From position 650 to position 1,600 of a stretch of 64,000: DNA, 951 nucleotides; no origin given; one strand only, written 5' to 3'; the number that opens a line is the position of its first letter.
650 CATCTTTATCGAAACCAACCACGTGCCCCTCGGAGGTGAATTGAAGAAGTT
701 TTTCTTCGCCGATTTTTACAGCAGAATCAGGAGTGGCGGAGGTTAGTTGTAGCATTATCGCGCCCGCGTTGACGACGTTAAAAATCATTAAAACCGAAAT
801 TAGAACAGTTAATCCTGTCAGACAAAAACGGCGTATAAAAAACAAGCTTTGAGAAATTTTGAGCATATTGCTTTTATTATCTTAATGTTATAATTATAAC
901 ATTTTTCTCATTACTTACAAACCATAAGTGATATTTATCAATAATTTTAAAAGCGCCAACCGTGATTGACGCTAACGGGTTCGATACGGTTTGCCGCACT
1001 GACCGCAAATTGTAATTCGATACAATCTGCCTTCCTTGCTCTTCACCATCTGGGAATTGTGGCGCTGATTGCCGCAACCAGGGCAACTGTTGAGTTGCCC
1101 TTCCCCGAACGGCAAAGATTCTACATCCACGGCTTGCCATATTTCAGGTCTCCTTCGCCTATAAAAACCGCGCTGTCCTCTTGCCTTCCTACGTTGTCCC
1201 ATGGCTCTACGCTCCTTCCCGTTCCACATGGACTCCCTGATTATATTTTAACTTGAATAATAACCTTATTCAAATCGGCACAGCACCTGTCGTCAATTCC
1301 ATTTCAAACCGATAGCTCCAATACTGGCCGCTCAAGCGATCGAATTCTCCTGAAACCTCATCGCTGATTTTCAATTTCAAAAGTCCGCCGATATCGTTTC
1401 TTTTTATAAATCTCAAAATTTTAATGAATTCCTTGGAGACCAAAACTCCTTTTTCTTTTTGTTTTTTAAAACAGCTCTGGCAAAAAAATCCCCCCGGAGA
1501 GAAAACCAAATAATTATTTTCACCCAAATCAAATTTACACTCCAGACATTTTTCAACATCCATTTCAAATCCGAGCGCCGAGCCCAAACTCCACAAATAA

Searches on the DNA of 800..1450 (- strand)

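Call 4: search_rna_families(source=window, start=800, end=1450, threshold=evalue, max_evalue=10, show_alignments=5)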
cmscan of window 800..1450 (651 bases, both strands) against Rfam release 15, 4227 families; matches with E-value up to 10: 1.
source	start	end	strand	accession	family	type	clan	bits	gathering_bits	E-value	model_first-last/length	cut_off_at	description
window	924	1045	-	RF02861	IR_84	Gene; sRNA;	-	14.7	51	8.1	1-186/186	no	Neisseria sRNA 84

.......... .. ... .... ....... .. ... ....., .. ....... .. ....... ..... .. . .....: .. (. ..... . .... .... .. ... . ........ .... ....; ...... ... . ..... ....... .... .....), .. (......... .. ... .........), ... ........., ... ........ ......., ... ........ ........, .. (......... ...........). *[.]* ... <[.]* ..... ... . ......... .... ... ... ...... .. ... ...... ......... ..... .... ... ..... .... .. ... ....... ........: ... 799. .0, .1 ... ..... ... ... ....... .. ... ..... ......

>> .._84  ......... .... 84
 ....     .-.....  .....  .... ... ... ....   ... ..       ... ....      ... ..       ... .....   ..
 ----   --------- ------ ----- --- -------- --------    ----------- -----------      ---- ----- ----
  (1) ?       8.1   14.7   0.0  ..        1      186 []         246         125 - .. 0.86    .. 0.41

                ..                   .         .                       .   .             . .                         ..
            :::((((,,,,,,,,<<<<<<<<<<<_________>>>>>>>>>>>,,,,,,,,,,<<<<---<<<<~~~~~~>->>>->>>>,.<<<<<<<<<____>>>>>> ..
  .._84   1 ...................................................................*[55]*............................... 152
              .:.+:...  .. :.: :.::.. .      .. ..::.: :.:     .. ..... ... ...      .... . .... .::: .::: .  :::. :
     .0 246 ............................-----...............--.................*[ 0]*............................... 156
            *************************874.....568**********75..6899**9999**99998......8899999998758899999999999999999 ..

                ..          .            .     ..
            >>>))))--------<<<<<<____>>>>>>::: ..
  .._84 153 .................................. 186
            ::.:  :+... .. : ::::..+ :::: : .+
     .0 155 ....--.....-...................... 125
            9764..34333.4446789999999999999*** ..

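Call 26: search_rna_families(sources=[L001, L002, L003, L004], threshold=evalue, max_evalue=1)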
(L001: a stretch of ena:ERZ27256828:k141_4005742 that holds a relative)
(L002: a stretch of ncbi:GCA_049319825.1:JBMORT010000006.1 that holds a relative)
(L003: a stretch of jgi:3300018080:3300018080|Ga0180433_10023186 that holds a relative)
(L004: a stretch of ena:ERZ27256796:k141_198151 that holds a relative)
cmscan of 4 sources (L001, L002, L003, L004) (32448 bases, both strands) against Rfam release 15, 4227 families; matches with E-value up to 1: 25.
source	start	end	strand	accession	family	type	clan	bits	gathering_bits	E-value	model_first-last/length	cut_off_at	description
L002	5503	5576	-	RF00005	tRNA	Gene; tRNA;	CL00001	74.5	29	9e-15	1-71/71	no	tRNA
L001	10005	10078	-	RF00005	tRNA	Gene; tRNA;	CL00001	73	29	2.4e-14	1-71/71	no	tRNA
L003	3324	3396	-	RF00005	tRNA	Gene; tRNA;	CL00001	72.1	29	4.3e-14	1-71/71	no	tRNA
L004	3310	3382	-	RF00005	tRNA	Gene; tRNA;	CL00001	72.1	29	4.3e-14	1-71/71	no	tRNA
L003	3183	3256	-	RF00005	tRNA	Gene; tRNA;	CL00001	71.4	29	6.7e-14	1-71/71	no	tRNA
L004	3169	3242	-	RF00005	tRNA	Gene; tRNA;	CL00001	71.4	29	6.7e-14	1-71/71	no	tRNA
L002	5327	5400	-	RF00005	tRNA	Gene; tRNA;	CL00001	71.2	29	7.2e-14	1-71/71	no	tRNA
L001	9822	9895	-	RF00005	tRNA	Gene; tRNA;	CL00001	71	29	8.6e-14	1-71/71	no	tRNA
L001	11643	11715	-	RF00005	tRNA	Gene; tRNA;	CL00001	61.4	29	3.8e-11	1-71/71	no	tRNA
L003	3323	3396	+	RF04354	Plastid-ycf2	Cis-reg;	-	42.1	65.7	8.9e-06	1-75/75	no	Plastid-ycf2 5UTR RNA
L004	3309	3382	+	RF04354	Plastid-ycf2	Cis-reg;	-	42.1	65.7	8.9e-06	1-75/75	no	Plastid-ycf2 5UTR RNA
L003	3308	3356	+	RF02194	HPnc0260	Gene; antisense;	-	38.2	59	0.73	104-153/156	no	Bacterial antisense RNA HPnc0260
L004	3294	3342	+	RF02194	HPnc0260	Gene; antisense;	-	38.2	59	0.73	104-153/156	no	Bacterial antisense RNA HPnc0260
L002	5502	5576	+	RF04354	Plastid-ycf2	Cis-reg;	-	35.8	65.7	0.00048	1-75/75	no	Plastid-ycf2 5UTR RNA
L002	5687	5783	+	RF01859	Phe_leader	Cis-reg; leader;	-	34.5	55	0.031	1-125/125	no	Phenylalanine leader peptide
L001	10004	10078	+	RF04354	Plastid-ycf2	Cis-reg;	-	32.1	65.7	0.0048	1-75/75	no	Plastid-ycf2 5UTR RNA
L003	3231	3288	-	RF02553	YrlA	Gene; sRNA;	-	28.9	69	0.02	27-81/114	no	Y RNA-like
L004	3217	3274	-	RF02553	YrlA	Gene; sRNA;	-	28.9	69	0.02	27-81/114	no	Y RNA-like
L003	4840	4895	-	RF02607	AbsR25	Gene; sRNA;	-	28.6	47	0.39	1-164/164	no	Acinetobacter sRNA 25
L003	3716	3798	-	RF01859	Phe_leader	Cis-reg; leader;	-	28.4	55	0.68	1-125/125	no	Phenylalanine leader peptide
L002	240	357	-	RF01956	NEAT1_2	Gene; lncRNA;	-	25.3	60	0.22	1-116/116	no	Nuclear enriched abundant transcript 1 conserved region 2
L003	4838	4927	-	RF02150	MESTIT1_3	Gene; lncRNA;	-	24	60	0.49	1-99/99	no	MEST intronic transcript 1, antisense RNA conserved region 3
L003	3259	3295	+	RF04354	Plastid-ycf2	Cis-reg;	-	23.8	65.7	0.91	1-75/75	no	Plastid-ycf2 5UTR RNA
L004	3245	3281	+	RF04354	Plastid-ycf2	Cis-reg;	-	23.8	65.7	0.91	1-75/75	no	Plastid-ycf2 5UTR RNA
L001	11389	11462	-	RF02634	EF3314_EF3315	Gene; sRNA;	-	21.3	100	0.71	1-141/141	no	Enterococcus sRNA EF3314_EF3315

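Call 46: search_rna_families(source=window, start=945, end=1320, threshold=evalue, max_evalue=10, show_alignments=2)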
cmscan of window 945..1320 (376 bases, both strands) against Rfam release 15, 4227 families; matches with E-value up to 10: 1.
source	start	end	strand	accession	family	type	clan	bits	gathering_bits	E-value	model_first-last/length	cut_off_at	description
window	1070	1134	-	RF01196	snoZ30a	Gene; snRNA; snoRNA; CD-box;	-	12.1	80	8.9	1-92/92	no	Small nucleolar RNA Z30a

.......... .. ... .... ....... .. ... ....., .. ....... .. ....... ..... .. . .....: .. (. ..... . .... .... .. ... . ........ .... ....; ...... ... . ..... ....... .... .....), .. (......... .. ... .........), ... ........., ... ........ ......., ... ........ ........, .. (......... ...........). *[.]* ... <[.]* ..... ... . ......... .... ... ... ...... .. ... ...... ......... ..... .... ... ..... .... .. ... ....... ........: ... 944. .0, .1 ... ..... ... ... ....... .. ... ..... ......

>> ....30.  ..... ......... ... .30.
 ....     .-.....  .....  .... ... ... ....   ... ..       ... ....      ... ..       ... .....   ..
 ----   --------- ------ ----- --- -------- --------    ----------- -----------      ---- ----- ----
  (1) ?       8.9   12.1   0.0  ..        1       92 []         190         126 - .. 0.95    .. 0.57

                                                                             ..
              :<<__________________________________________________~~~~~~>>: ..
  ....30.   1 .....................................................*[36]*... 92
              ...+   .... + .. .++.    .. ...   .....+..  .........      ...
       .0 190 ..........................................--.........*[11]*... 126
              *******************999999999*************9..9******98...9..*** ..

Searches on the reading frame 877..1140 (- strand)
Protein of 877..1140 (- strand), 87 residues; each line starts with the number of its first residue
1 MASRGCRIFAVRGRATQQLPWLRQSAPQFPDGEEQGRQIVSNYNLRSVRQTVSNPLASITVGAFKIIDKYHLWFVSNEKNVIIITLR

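Call 6: search_protein_families(library=pfam, proteins=[window:877-1140:-], max_evalue=1)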
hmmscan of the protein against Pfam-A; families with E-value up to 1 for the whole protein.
window:877-1140:- (87 aa): 0 families

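Call 7: search_protein_families(library=ncbifam, proteins=[window:877-1140:-], max_evalue=1)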
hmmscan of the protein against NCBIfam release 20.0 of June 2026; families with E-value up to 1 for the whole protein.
window:877-1140:- (87 aa): 0 families
